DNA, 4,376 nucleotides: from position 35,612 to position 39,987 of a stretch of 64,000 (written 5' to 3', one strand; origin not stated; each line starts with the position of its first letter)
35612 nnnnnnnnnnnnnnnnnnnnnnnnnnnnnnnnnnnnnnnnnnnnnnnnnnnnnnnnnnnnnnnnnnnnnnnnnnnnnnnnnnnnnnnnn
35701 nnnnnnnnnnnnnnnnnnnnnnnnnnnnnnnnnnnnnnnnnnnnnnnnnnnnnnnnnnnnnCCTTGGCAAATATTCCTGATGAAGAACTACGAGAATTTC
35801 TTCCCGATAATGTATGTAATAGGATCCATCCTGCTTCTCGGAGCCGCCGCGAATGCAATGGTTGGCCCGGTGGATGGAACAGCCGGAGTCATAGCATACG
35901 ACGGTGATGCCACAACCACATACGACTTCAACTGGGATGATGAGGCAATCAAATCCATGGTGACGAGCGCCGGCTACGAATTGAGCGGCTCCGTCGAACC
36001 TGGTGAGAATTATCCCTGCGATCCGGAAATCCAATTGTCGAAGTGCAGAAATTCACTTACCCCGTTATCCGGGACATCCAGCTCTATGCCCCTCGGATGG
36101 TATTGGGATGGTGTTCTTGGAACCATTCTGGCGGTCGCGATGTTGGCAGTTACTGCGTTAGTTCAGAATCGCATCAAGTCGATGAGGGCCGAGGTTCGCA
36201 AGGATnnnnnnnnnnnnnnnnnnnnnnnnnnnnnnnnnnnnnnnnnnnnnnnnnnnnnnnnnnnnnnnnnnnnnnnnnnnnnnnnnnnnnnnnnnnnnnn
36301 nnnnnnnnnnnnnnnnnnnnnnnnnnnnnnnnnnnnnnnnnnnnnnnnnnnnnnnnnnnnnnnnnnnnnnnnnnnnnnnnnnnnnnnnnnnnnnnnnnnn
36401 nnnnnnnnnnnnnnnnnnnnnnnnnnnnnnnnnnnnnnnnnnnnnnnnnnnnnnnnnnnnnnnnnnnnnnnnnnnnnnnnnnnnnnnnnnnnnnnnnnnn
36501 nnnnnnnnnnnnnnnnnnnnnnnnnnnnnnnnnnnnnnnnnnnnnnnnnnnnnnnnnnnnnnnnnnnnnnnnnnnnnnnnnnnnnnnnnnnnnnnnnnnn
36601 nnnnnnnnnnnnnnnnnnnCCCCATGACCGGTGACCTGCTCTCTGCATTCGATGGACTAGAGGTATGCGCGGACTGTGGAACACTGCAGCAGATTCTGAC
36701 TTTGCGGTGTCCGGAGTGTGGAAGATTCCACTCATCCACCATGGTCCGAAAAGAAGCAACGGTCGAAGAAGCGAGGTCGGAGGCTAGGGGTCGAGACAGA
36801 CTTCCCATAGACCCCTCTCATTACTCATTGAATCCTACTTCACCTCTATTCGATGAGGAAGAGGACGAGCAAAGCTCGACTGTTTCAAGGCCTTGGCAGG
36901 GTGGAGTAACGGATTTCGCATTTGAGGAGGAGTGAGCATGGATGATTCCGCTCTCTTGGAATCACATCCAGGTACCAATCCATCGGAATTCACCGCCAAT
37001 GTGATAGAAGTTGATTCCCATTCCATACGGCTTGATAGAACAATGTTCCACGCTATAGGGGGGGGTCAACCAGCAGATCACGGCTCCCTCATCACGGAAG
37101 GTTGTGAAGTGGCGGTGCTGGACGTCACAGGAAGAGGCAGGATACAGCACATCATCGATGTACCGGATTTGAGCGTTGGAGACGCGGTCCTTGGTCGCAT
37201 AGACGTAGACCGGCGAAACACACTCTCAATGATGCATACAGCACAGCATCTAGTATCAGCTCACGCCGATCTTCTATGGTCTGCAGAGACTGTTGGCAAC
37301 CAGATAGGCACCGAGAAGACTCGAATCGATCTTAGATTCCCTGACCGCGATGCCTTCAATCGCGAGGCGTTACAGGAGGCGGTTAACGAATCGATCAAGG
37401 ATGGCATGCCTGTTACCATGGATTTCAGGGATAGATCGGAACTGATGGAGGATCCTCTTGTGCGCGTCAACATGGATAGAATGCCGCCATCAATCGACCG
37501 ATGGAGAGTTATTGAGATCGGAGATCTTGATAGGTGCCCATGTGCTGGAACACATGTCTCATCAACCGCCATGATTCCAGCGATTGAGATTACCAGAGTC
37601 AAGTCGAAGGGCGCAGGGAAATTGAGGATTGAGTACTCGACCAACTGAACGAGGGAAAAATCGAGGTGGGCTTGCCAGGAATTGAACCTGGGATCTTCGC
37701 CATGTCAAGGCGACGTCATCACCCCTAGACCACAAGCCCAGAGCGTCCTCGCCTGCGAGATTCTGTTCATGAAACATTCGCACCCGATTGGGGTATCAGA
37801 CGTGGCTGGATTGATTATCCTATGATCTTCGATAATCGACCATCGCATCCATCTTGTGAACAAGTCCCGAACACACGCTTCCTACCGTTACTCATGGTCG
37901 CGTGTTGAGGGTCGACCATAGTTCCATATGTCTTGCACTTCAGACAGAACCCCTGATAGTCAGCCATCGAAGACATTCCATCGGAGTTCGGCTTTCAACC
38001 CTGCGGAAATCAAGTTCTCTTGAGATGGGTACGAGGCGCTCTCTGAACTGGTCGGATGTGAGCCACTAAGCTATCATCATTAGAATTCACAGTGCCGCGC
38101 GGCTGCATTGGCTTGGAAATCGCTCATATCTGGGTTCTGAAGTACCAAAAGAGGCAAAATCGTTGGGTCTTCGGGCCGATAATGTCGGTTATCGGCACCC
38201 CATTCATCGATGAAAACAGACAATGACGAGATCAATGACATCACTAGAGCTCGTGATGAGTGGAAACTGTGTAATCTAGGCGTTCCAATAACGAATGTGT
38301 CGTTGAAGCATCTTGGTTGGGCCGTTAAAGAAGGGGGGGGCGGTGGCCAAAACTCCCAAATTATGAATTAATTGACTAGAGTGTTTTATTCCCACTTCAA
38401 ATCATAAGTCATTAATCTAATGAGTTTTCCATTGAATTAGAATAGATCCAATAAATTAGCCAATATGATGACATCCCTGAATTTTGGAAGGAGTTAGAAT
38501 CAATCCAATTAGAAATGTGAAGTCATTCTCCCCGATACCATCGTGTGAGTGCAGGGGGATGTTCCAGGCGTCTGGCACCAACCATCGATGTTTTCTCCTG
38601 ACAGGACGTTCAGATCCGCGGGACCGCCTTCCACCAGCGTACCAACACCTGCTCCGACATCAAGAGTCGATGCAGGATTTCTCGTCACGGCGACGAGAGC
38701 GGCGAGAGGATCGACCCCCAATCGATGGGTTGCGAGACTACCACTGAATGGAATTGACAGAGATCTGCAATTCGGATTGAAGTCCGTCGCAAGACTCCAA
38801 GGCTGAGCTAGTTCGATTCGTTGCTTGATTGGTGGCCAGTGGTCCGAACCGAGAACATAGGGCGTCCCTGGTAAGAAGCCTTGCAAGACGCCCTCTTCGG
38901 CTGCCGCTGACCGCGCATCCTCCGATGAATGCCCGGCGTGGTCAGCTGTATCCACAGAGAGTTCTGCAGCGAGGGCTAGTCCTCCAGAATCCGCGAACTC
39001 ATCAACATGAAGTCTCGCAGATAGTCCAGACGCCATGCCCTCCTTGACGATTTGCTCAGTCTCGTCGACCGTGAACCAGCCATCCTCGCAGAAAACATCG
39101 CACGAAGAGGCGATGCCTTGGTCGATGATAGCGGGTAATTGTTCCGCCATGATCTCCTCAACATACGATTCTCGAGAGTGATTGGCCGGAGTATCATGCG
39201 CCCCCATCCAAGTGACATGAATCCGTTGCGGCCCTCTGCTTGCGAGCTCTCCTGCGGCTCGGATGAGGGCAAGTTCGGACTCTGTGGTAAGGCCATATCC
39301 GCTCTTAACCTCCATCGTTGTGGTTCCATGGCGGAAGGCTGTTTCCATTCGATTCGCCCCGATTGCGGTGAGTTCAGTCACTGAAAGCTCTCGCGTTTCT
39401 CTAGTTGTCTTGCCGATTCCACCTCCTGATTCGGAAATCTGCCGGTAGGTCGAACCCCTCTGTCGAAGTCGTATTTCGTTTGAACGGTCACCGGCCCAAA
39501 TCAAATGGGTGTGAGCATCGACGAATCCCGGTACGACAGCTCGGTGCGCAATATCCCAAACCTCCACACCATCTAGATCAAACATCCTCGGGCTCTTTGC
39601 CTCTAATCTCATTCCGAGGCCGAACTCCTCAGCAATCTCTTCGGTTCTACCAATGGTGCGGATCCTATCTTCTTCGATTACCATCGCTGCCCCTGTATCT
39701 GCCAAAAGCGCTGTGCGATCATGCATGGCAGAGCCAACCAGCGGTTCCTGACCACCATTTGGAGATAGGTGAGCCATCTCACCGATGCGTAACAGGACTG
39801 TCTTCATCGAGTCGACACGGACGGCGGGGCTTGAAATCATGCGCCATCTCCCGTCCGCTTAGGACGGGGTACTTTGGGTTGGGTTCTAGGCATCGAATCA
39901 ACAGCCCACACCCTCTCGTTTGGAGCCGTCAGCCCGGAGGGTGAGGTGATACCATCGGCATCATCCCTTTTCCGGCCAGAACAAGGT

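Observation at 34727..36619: Conserved Cys4 zinc-ribbon plus EF-hand-pair cassette shared by two unrelated membrane proteins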

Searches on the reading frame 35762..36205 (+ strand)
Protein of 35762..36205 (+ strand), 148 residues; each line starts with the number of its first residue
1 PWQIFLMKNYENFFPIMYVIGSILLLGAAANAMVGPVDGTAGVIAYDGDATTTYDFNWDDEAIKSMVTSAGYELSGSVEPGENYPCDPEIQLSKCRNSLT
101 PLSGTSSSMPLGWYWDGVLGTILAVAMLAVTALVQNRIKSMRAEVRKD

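Call 55: search_protein_families(library=pfam, proteins=[window:35762-36205:+], max_evalue=10)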
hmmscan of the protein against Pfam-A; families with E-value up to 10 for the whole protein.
seq(148 aa): 1 family
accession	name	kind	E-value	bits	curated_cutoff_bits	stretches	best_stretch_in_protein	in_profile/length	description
PF20088.4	DUF6480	-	0.41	11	25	1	68-134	14-71/78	Family of unknown function (DUF6480)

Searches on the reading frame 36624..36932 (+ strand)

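Call 4: search_protein_families(library=pfam, proteins=[window:36624-36932:+], max_evalue=1)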
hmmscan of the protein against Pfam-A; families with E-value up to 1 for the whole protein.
window:36624-36932:+ (103 aa): 14 families
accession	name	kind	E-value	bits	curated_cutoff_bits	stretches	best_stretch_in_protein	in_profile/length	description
PF13248.11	Zn_ribbon_3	-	0.003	17.4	27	1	26-36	2-11/26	zinc-ribbon domain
PF08792.16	A2L_zn_ribbon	-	0.009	16.1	22.9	1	10-24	19-33/33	A2L zinc ribbon domain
PF12773.13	DZR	-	0.023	15.3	27.3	1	13-34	13-32/45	Double zinc ribbon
PF19134.6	DUF5817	-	0.045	14.2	31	1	14-55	5-49/57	Domain of unknown function (DUF5817)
PF24463.1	DUF7577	-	0.052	13.6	28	0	26-33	2-9/27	Domain of unknown function (DUF7577)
PF08271.17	Zn_Ribbon_TF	-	0.057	13.4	29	0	28-34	2-8/43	TFIIB zinc-binding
PF23458.2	DUF7130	-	0.072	13.4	35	1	15-40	56-84/89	Domain of unknown function (DUF7130)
PF18073.7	Zn_ribbon_LapB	-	0.086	13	25.7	1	14-35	2-23/28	Rubredoxin metal binding domain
PF02591.20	Zn_ribbon_9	-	0.095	13.2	29.1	1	27-35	24-32/33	C4-type zinc ribbon domain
PF01155.25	HypA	-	0.12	12.9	28.9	1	14-49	72-109/112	Hydrogenase/urease nickel incorporation, metallochaperone, hypA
PF14952.11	zf-tcix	-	0.18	11.8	31.2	0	11-20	9-18/42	Putative treble-clef, zinc-finger, Zn-binding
PF19769.4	CPxCG_zf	-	0.29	11.3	27.2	1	23-46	20-42/183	CPxCG-related zinc finger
PF12172.15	zf-ChsH2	-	0.3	11.4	23.2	0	14-34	13-33/37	ChsH2, rubredoxin-like zinc ribbon domain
PF10122.14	Zn_ribbon_Com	-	0.43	10.5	22.9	0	25-35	23-33/52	Mu-like prophage protein Com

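Call 44: search_protein_families(library=ncbifam, proteins=[window:36624-36932:+], max_evalue=0.1)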
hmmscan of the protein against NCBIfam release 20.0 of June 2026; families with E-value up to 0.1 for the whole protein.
window:36624-36932:+ (103 aa): 1 family
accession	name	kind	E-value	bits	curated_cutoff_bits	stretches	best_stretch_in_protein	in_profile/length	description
TIGR02487.1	NrdD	equivalog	0.069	11.7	326.35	1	12-41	527-555/581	anaerobic ribonucleoside-triphosphate reductase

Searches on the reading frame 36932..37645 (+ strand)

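Call 19: search_protein_families(library=pfam, proteins=[window:36932-37645:+], max_evalue=0.001)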
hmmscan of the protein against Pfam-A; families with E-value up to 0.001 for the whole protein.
window:36932-37645:+ (238 aa): 2 families
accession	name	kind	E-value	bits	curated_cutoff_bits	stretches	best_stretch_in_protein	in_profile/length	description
PF07973.19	tRNA_SAD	-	2.7e-13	50.1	24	1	192-234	2-44/44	Threonyl and Alanyl tRNA synthetase second additional domain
PF01411.24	tRNA-synt_2c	-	3e-10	39.7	30.3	1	18-93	473-551/552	tRNA synthetases class II (A)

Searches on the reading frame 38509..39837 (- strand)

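Call 19: search_protein_families(library=pfam, proteins=[window:38509-39837:-], max_evalue=0.001)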
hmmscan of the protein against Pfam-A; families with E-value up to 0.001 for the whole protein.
window:38509-39837:- (442 aa): 2 families
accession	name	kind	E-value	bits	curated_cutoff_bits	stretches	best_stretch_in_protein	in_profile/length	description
PF07969.17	Amidohydro_3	-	1.8e-14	54.6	29.7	2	154-417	155-449/472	Amidohydrolase family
PF01979.26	Amidohydro_1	-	8.3e-11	42.2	25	1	101-437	2-343/345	Amidohydrolase family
